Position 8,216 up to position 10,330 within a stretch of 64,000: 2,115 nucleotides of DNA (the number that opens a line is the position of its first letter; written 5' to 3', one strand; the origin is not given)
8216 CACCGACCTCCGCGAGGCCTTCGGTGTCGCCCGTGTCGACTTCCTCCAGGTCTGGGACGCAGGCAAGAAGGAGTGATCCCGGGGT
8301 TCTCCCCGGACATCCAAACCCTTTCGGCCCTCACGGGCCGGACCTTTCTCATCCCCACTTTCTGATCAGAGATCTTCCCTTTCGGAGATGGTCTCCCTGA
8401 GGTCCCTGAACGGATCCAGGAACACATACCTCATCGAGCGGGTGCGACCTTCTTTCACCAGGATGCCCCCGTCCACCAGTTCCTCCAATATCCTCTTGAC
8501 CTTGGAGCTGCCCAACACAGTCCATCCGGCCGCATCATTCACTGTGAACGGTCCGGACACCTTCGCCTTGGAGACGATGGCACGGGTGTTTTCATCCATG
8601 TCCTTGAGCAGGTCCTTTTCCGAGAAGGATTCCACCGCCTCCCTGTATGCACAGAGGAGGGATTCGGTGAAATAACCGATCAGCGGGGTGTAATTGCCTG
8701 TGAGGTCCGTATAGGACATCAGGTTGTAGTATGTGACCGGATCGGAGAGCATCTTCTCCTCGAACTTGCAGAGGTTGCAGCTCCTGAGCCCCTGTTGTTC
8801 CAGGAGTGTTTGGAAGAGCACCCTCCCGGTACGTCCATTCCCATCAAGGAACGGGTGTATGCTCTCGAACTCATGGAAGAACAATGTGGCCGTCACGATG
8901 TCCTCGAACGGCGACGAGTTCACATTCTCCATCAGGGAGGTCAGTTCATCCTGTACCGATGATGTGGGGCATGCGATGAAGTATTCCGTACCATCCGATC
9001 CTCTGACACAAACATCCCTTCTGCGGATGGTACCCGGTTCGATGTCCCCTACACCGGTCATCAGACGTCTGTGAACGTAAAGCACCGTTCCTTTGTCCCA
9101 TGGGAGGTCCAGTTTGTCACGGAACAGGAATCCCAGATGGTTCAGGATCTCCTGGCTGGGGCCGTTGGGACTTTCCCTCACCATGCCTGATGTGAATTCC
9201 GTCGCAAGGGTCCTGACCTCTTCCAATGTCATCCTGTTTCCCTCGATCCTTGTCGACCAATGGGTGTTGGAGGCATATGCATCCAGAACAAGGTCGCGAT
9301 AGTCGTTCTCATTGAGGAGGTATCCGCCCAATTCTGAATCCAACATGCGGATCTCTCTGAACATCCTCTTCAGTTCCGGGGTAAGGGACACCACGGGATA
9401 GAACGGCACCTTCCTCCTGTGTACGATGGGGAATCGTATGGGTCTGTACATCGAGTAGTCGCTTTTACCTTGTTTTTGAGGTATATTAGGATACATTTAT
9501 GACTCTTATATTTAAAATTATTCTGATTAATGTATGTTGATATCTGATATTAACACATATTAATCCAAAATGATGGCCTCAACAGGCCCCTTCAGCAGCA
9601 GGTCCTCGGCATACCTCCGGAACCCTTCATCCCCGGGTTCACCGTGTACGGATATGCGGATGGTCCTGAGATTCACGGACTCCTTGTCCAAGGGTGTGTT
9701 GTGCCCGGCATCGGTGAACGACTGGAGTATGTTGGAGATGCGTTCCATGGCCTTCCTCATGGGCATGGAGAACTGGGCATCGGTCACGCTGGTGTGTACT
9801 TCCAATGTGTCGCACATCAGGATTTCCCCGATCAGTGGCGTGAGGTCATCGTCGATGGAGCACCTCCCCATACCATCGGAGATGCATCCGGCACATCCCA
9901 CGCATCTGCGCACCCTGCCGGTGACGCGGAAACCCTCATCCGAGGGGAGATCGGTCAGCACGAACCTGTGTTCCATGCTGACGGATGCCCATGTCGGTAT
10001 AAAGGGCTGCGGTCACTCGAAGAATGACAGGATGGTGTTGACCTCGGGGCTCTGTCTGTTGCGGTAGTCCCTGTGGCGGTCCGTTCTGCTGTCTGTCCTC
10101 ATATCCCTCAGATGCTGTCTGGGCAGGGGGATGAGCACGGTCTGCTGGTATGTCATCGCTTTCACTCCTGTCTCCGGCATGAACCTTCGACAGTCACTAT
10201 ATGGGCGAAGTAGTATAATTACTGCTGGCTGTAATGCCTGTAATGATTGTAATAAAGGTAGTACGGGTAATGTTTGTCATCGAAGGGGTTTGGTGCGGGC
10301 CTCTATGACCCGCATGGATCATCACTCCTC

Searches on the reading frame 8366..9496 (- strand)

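Call 3: search_protein_families(library=pfam, proteins=[window:8366-9496:-], max_evalue=0.1)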
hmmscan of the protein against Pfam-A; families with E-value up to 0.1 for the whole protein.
window:8366-9496:- (376 aa): 1 family
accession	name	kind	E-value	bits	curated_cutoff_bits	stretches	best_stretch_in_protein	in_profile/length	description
PF02661.23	Fic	-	2.4e-17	64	24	1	134-232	3-93/93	Fic/DOC family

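Call 4: search_protein_families(library=padloc, proteins=[window:8366-9496:-], max_evalue=0.1)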
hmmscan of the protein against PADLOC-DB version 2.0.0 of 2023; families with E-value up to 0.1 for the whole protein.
window:8366-9496:- (376 aa): 11 families
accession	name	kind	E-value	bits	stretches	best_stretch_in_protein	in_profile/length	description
PDLC03963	SoFic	-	2e-36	124.2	1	74-359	57-351/361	-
PDLC04836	PDC-S04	-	1.4e-14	51.9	1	79-234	31-190/244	-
PDLC04837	PDC-S04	-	3.3e-13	47.5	1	81-278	33-222/234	-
PDLC04840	PDC-S04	-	6e-10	37.2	1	70-233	8-176/227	-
PDLC04966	PDC-S24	-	4.4e-09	33.7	1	172-237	274-341/497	-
PDLC04839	PDC-S04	-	7.2e-09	33.6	1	180-248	106-175/205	-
PDLC04838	PDC-S04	-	4.8e-08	31.1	1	176-238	99-168/209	-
PDLC04841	PDC-S04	-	3.1e-05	21.8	1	141-240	148-236/292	-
PDLC04842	PDC-S04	-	4.5e-05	21.3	1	141-235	50-133/202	-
PDLC03642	MTase_III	-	0.029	11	1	215-294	367-443/528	Type III methyltransferase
PDLC05078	PDC-S72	-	0.039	11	0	203-241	176-214/377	-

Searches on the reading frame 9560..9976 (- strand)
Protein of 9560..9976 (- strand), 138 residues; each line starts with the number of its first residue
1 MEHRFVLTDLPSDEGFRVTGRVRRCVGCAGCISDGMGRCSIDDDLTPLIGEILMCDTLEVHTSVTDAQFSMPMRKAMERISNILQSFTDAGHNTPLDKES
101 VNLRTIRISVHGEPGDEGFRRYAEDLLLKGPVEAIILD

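Call 3: search_protein_families(library=pfam, proteins=[window:9560-9976:-], max_evalue=0.1)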
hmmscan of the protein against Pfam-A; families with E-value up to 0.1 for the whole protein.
window:9560-9976:- (138 aa): 1 family
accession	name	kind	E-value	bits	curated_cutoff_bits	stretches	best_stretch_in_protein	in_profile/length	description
PF22062.2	DPOA2_OB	-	0.035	14.5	27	1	55-112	12-68/109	DNA polymerase alpha subunit B, OB domain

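Call 4: search_protein_families(library=padloc, proteins=[window:9560-9976:-], max_evalue=0.1)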
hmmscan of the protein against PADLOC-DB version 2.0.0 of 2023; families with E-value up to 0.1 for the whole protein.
window:9560-9976:- (138 aa): 0 families

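Call 87: search_protein_families(library=pfam, proteins=[window:9560-9976:-], max_evalue=1)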
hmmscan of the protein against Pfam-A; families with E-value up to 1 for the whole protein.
window:9560-9976:- (138 aa): 1 family
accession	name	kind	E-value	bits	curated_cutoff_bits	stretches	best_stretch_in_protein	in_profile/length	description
PF22062.2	DPOA2_OB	-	0.035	14.5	27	1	55-112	12-68/109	DNA polymerase alpha subunit B, OB domain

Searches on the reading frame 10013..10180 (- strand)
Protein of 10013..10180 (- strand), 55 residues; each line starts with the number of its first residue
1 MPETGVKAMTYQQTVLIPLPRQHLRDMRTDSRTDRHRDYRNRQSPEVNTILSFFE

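Call 87: search_protein_families(library=pfam, proteins=[window:10013-10180:-], max_evalue=1)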
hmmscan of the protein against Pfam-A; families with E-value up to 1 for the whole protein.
window:10013-10180:- (55 aa): 1 family
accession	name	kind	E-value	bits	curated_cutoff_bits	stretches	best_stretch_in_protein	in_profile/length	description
PF22793.1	DUF7013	-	0.27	11.7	27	1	3-54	39-90/158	Domain of unknown function (DUF7013)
